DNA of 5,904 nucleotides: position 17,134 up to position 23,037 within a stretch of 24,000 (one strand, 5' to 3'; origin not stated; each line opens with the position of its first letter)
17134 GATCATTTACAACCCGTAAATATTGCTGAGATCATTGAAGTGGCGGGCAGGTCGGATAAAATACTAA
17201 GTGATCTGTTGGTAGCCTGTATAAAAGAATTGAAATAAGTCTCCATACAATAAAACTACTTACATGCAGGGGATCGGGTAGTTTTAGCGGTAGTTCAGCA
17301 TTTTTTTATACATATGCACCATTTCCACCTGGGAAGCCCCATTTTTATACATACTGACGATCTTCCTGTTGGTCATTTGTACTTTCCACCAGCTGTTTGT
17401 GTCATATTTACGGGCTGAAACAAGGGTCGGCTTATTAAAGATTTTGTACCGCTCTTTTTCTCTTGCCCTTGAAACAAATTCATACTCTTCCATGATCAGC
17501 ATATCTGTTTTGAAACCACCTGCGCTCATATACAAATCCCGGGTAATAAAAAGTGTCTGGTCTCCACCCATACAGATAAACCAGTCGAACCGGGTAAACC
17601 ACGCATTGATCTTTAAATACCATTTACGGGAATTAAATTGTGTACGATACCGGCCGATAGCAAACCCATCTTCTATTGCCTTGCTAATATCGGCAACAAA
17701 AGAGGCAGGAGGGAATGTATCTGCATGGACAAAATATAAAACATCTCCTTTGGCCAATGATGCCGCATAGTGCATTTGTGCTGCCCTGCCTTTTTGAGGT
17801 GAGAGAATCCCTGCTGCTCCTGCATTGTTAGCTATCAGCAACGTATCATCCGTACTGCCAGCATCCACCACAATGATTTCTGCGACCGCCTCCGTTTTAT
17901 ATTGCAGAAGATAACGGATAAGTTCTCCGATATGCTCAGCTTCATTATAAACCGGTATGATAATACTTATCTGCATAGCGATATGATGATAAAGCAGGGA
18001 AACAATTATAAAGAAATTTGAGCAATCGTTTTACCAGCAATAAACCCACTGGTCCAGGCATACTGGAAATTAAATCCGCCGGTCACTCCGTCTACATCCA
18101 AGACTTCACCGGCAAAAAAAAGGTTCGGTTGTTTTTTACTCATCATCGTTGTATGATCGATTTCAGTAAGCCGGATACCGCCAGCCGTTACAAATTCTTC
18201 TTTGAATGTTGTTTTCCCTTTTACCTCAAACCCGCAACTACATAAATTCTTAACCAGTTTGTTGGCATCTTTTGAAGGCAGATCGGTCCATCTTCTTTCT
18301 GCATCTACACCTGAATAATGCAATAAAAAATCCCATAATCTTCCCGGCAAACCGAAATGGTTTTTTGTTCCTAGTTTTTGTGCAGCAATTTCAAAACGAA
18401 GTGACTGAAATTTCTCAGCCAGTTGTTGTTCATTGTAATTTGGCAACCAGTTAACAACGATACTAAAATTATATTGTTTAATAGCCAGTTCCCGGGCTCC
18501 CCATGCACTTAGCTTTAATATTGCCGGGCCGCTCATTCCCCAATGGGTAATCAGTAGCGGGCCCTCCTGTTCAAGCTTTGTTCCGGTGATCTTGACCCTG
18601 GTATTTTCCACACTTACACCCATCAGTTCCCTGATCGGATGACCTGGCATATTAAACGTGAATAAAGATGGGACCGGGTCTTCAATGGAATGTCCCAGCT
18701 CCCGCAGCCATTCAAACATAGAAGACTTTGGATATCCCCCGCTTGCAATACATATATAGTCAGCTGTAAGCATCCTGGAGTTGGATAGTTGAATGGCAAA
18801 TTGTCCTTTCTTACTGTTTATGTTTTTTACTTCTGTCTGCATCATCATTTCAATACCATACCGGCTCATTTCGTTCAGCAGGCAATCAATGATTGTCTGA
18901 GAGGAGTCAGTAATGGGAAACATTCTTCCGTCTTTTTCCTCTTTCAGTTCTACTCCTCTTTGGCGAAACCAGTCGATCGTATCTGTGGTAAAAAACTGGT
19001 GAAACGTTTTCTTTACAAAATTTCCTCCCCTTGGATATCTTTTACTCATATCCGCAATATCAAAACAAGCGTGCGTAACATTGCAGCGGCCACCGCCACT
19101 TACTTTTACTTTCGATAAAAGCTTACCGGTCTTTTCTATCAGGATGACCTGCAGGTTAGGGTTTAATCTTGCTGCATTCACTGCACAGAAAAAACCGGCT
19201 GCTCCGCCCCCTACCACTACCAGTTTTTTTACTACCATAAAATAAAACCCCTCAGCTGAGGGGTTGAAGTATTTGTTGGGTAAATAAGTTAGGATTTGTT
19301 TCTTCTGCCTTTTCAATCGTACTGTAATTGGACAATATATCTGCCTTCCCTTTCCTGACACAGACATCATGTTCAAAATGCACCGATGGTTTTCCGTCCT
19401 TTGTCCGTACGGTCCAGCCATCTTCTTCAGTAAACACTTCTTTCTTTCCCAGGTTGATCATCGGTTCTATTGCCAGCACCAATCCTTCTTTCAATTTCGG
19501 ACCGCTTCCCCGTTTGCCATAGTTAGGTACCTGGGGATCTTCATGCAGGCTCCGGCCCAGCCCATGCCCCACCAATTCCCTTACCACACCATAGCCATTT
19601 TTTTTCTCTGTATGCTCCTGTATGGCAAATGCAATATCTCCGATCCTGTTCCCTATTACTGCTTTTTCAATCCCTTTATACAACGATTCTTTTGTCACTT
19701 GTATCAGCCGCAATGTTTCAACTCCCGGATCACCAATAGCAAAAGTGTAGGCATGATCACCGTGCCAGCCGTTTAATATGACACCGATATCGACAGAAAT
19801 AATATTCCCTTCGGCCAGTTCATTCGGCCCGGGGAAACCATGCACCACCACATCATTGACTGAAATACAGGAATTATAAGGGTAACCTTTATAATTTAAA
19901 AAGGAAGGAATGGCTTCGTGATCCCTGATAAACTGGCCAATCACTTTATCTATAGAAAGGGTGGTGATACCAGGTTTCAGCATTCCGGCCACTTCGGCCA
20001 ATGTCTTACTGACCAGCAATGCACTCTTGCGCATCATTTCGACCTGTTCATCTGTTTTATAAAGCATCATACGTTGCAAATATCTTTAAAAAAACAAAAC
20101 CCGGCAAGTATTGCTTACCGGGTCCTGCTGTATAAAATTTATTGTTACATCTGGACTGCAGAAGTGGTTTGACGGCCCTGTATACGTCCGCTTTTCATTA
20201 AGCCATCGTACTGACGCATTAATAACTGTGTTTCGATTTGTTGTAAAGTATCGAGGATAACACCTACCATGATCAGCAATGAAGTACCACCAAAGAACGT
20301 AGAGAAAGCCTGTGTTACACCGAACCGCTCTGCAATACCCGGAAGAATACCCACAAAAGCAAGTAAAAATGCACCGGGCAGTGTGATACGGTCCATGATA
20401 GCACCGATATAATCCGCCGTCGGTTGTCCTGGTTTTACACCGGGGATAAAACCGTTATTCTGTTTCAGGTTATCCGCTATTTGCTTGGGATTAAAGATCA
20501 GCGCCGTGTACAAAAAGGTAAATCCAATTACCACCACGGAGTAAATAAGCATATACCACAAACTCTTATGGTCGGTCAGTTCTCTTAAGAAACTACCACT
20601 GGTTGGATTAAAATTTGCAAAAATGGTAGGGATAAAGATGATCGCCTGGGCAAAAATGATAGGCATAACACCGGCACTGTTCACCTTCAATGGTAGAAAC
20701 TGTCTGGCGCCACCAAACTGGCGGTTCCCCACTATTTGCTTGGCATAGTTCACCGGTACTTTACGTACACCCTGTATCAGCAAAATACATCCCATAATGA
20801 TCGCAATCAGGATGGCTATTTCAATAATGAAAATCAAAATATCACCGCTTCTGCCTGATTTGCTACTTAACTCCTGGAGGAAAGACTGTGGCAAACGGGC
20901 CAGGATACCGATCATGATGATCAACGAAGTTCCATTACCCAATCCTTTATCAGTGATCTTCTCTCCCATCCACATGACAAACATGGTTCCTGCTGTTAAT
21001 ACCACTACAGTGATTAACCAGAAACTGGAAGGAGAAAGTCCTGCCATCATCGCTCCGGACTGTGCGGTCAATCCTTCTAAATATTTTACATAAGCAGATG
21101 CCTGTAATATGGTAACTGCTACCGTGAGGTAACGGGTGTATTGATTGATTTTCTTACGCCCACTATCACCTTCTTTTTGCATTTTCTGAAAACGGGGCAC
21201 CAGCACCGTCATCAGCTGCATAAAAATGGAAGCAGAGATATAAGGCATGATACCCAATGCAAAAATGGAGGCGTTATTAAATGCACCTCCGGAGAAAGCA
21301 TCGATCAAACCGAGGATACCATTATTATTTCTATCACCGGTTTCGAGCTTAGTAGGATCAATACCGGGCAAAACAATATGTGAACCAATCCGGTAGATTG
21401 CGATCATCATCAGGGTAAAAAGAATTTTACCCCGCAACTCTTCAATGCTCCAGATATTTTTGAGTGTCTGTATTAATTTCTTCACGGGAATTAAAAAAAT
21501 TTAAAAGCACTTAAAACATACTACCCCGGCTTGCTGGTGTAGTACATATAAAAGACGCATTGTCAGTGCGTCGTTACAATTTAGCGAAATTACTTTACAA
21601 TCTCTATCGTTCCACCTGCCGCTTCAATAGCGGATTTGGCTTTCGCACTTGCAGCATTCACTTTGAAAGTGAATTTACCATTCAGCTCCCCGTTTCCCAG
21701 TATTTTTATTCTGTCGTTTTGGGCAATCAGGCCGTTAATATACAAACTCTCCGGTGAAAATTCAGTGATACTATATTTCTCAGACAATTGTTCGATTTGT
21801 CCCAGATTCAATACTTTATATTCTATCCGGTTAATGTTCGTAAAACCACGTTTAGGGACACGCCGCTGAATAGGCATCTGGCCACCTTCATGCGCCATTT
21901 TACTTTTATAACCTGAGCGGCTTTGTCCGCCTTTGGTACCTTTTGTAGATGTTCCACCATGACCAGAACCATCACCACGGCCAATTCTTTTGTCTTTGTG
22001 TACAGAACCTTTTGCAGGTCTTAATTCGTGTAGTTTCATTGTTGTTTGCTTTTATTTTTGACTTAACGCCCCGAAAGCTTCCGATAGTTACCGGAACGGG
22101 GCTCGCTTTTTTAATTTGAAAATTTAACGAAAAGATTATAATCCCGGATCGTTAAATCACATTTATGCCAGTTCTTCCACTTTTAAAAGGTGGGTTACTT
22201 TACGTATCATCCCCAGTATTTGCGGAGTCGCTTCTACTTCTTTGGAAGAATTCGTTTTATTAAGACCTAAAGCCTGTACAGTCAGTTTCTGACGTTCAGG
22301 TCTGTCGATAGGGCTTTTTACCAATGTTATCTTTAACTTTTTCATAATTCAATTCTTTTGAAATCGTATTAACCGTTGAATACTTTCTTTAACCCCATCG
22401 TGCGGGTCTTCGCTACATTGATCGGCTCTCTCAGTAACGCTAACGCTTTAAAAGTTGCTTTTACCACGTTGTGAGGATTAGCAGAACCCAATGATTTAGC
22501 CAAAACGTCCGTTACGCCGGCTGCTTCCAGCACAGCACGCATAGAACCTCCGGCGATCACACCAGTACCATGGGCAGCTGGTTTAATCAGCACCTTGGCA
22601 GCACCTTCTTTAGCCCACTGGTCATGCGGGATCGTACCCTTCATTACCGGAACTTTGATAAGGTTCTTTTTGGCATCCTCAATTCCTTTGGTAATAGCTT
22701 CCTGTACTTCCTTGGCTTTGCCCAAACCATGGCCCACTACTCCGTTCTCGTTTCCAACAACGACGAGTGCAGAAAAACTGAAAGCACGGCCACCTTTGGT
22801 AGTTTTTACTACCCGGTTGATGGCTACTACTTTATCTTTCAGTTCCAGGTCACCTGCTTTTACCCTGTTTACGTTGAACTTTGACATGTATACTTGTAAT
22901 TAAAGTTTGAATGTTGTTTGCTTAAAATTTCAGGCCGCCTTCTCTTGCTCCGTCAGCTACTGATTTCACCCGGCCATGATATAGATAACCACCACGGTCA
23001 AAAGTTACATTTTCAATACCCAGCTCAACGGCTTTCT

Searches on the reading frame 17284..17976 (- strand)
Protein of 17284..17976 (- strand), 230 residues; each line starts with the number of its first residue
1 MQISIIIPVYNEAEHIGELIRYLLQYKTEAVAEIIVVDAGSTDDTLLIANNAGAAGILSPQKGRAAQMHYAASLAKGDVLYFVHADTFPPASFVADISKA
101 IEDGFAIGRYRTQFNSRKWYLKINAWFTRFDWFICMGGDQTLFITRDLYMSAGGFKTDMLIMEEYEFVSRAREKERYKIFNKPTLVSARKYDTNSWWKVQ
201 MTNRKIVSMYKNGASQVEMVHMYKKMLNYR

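Call 4: search_protein_families(library=pfam, proteins=[window:17284-17976:-], max_evalue=0.01)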
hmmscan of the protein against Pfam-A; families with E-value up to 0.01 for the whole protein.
window:17284-17976:- (230 aa): 4 families
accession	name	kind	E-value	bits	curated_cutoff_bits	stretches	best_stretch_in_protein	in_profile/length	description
PF00535.33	Glycos_transf_2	-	9.9e-20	71.6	23.3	1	4-130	1-136/168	Glycosyl transferase family 2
PF10111.15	Glyco_tranf_2_2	-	6.7e-07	29.5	27.3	1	4-95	1-100/276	Glycosyltransferase like family 2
PF13641.12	Glyco_tranf_2_3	-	0.0037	17.7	27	1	3-99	3-109/230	Glycosyltransferase like family 2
PF13704.12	Glyco_tranf_2_4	-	0.0056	17.6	27.5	0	11-86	2-81/98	Glycosyl transferase family 2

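Call 5: search_protein_families(library=ncbifam, proteins=[window:17284-17976:-], max_evalue=0.01)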
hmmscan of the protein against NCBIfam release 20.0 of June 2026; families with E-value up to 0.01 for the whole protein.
window:17284-17976:- (230 aa): 18 families
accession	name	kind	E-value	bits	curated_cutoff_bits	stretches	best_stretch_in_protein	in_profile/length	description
TIGR04283.1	glyco_like_mftF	equivalog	1.7e-63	214.1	182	1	3-223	1-221/221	TIGR04283 family arsenosugar biosynthesis glycosyltransferase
NF010496.0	PRK13915.1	equivalog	5e-13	48.8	262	1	2-94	32-135/307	glucosyl-3-phosphoglycerate synthase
TIGR04182.1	glyco_TIGR04182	equivalog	3.4e-11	43.1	325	1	3-105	2-101/293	S-layer glycoprotein N-glycosyltransferase AglJ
NF041875.1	EPS_EpsD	equivalog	7.8e-11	41.9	370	1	3-115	1-121/325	exopolysaccharide biosynthesis glycosyltransferase EpsD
TIGR03937.1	PgaC_IcaA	equivalog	2.3e-09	36.7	422.3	1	2-88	46-137/407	poly-beta-1,6-N-acetyl-D-glucosamine synthase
NF041391.1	DPhHxTase_Halo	equivalog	1.8e-07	30.3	375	1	9-106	3-98/213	dolichyl-phosphate hexose transferase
NF038302.1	EPS_HpsE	equivalog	2.8e-07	29.8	300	1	1-116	1-126/307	hormogonium polysaccharide biosynthesis glycosyltransferase HpsE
TIGR03965.1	mycofact_glyco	equivalog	3.2e-07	29.6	280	1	2-94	75-172/467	mycofactocin biosynthesis glycosyltransferase MftF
NF058614.1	PPMAGASynPpgS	equivalog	1.4e-06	27.9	370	1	4-60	3-55/226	polyprenyl-phospho-N-acetylgalactosaminyl synthase PpgS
NF007986.1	PRK10714.1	equivalog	1.4e-06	27.5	529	1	2-120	7-134/316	undecaprenyl-phosphate 4-deoxy-4-formamido-L-arabinose transferase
NF007482.0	PRK10073.1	equivalog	2.3e-06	26.8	423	1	2-51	7-55/334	glycosyltransferase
NF047588.1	GlcsyltransPgfSStrep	equivalog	1.3e-05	24.6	500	1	1-108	1-117/308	glycosyltransferase PgfS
NF045692.1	OglycostaseCruG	equivalog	1.6e-05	24.1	600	1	2-47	42-86/386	2'-O-glycosyltransferase CruG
TIGR03469.1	HpnB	hypoth_equivalog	1.7e-05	24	379.25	1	2-53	45-96/386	hopene-associated glycosyltransferase HpnB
NF047683.1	TeichurnBiosyTuaG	equivalog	0.00034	20.3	400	1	2-52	7-56/252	teichuronic acid biosynthesis protein TuaG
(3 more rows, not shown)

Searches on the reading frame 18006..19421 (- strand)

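Call 6: search_protein_families(library=ncbifam, proteins=[window:18006-19421:-], max_evalue=0.0001)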
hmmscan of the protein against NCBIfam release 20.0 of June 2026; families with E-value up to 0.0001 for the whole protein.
window:18006-19421:- (471 aa): 17 families
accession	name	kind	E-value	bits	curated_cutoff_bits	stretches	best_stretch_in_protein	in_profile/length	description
TIGR00275.1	TIGR00275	subfamily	2.9e-132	441.3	183.8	1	68-464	2-401/401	aminoacetone oxidase family FAD-binding enzyme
TIGR03862.1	flavo_PP4765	subfamily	2.9e-24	85.6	242.65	1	90-468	2-373/376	TIGR03862 family flavoprotein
NF006130.0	PRK08274.1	equivalog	7.6e-11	41.5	369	1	146-243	97-204/467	FAD-dependent tricarballylate dehydrogenase TcuA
TIGR01350.1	lipoamide_DH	equivalog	6e-08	31.8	408.8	0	67-97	4-32/461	dihydrolipoyl dehydrogenase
TIGR03385.1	CoA_CoA_reduc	equivalog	2e-07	30.1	578.8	0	66-99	1-34/439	CoA-disulfide reductase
NF004991.0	PRK06370.1-3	subfamily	2e-07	29.9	620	1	43-98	19-67/509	FAD-containing oxidoreductase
NF007123.0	PRK09564.1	equivalog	5.6e-07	28.6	458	0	65-99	1-35/444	CoA-disulfide reductase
NF008845.0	PRK11883.1-5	equivalog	4.4e-06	25.2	560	0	158-239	215-294/468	protoporphyrinogen oxidase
NF045599.1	bili_reduct_long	exception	4.8e-06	25.1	750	0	172-234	542-604/641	bilirubin reductase, long form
TIGR01292.1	TRX_reduct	equivalog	1.4e-05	24.1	343.45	0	177-233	59-114/300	thioredoxin-disulfide reductase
NF033460.1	glycerol3P_ox_II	equivalog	2.7e-05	23.5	460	0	177-231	154-208/361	type 2 glycerol-3-phosphate oxidase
NF053717.1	VnlPnlRedVprA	equivalog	5.1e-05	22.3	600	0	66-98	8-38/481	vinyl phenol reductase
TIGR01176.1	fum_red_Fp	equivalog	5.3e-05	22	932.7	1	65-117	4-56/580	fumarate reductase (quinol) flavoprotein subunit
NF003585.0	PRK05249.1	equivalog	7e-05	21.6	465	0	167-230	211-272/464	Si-specific NAD(P)(+) transhydrogenase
NF005599.0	PRK07333.1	equivalog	7e-05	21.5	549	0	65-229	13-176/414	ubiquinone biosynthesis hydroxylase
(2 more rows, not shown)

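Call 63: search_protein_families(library=pfam, proteins=[window:18006-19421:-], max_evalue=0.001)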
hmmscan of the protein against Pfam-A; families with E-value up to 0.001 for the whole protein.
window:18006-19421:- (471 aa): 9 families
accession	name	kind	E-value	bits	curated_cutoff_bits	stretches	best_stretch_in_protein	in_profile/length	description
PF03486.20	HI0933_like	-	7.8e-77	258.4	50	1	66-464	2-243/244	HI0933-like protein Rossmann domain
PF22780.1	HI0933_like_1st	-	3.6e-33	115.1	27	1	250-411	1-165/165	HI0933-like protein barrel and H2TH domain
PF07992.20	Pyr_redox_2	-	2.3e-10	40.9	26.1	2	174-236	182-244/291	Pyridine nucleotide-disulphide oxidoreductase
PF00890.30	FAD_binding_2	-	7.1e-09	35.8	20.4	1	67-116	2-49/414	FAD binding domain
PF01134.28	GIDA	-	4.9e-08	32.9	22.1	0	67-100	2-34/391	Glucose inhibited division protein A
PF13738.12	Pyr_redox_3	-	1.3e-06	28.3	30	0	184-233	90-138/305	Pyridine nucleotide-disulphide oxidoreductase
PF12831.13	FAD_oxidored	-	4.4e-05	23.4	27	1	67-109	2-35/416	FAD dependent oxidoreductase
PF01266.30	DAO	-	8e-05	22.7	27.9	0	67-98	2-31/353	FAD dependent oxidoreductase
PF00070.33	Pyr_redox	-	0.00052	20.9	22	0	66-102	1-35/82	Pyridine nucleotide-disulphide oxidoreductase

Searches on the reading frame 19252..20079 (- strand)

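Call 6: search_protein_families(library=ncbifam, proteins=[window:19252-20079:-], max_evalue=0.0001)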
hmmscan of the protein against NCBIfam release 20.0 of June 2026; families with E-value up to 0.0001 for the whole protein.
window:19252-20079:- (275 aa): 9 families
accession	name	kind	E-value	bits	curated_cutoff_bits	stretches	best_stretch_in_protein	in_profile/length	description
TIGR00500.1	met_pdase_I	equivalog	1.9e-84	283.1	171.35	1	8-251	4-246/247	type I methionyl aminopeptidase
NF009533.0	PRK12897.1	equivalog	4.1e-68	229.4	488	1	4-249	1-245/248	type I methionyl aminopeptidase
NF005583.0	PRK07281.1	equivalog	4.6e-59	200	445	2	104-250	132-278/286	methionyl aminopeptidase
NF008970.0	PRK12318.1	equivalog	3e-48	164.6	267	1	4-252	40-289/291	methionyl aminopeptidase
TIGR00501.1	met_pdase_II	equivalog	2.7e-23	83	222.65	1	11-216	3-199/295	type II methionyl aminopeptidase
NF040821.1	dipep_PepQ_Arch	equivalog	1.6e-11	43.8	630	1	78-229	188-334/346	Xaa-Pro dipeptidase PepQ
NF008131.0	PRK10879.1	equivalog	6.7e-07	28.4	465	1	3-146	169-308/438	Xaa-Pro aminopeptidase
NF007310.0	PRK09795.1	equivalog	3e-06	26.3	393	1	7-222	127-338/361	aminopeptidase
TIGR00495.1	crvDNA_42K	hypoth_equivalog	1.1e-05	24.3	430.05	1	10-117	17-130/383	ErbB3-binding protein EBP1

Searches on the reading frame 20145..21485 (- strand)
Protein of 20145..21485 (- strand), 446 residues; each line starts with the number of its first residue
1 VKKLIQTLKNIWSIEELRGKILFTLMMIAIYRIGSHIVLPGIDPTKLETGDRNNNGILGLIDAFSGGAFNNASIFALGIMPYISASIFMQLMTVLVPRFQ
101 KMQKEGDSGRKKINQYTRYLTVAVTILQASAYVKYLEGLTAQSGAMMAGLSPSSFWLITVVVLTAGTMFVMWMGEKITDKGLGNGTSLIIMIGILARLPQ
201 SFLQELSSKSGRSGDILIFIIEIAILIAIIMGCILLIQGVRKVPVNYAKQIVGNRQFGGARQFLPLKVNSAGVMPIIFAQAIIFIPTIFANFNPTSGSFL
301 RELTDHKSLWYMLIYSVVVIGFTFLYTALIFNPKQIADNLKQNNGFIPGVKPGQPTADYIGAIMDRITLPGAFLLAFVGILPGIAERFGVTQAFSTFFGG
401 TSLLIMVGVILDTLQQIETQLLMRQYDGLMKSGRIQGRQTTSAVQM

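Call 6: search_protein_families(library=ncbifam, proteins=[window:20145-21485:-], max_evalue=0.0001)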
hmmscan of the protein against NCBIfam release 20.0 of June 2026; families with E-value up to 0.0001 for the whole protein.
window:20145-21485:- (446 aa): 3 families
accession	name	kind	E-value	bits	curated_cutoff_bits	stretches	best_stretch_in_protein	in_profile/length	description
TIGR00967.1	3a0501s007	equivalog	3.4e-114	381.9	253.6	1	18-426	1-414/414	preprotein translocase subunit SecY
TIGR02920.1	acc_sec_Y2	equivalog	1.8e-50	171.9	249.6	1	20-429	5-394/395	accessory Sec system protein translocase subunit SecY2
NF009082.0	PRK12417.1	equivalog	4.7e-49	167.1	353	1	19-430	14-402/406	accessory Sec system protein translocase subunit SecY2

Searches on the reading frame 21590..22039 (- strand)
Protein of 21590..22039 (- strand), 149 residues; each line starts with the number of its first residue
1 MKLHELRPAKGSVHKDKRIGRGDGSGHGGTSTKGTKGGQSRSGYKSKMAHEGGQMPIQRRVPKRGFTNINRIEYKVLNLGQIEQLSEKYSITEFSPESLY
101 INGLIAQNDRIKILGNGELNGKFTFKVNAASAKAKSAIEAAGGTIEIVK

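Call 6: search_protein_families(library=ncbifam, proteins=[window:21590-22039:-], max_evalue=0.0001)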
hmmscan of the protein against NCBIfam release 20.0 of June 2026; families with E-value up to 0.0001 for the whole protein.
window:21590-22039:- (149 aa): 1 family
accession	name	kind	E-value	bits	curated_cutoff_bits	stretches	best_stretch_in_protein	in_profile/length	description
TIGR01071.1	rplO_bact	equivalog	1.3e-45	154.8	77.95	1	2-145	1-143/144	50S ribosomal protein L15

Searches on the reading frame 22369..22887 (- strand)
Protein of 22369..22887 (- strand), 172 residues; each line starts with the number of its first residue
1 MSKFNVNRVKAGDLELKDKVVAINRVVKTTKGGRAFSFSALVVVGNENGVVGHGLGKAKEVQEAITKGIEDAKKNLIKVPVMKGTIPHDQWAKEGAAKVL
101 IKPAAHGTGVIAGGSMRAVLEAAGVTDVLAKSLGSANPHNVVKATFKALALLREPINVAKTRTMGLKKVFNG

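Call 6: search_protein_families(library=ncbifam, proteins=[window:22369-22887:-], max_evalue=0.0001)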
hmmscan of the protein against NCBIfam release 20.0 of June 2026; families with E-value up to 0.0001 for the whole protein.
window:22369-22887:- (172 aa): 3 families
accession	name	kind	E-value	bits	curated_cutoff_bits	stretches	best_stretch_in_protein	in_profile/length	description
TIGR01021.1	rpsE_bact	equivalog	2.3e-63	212.7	164.05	1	15-166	3-154/156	30S ribosomal protein S5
NF003125.0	PRK04044.1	equivalog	1.1e-29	103.5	252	1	15-152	50-198/213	30S ribosomal protein S5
TIGR01020.1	uS5_euk_arch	equivalog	6.8e-28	97.6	181.65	1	15-153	48-198/212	30S ribosomal protein S5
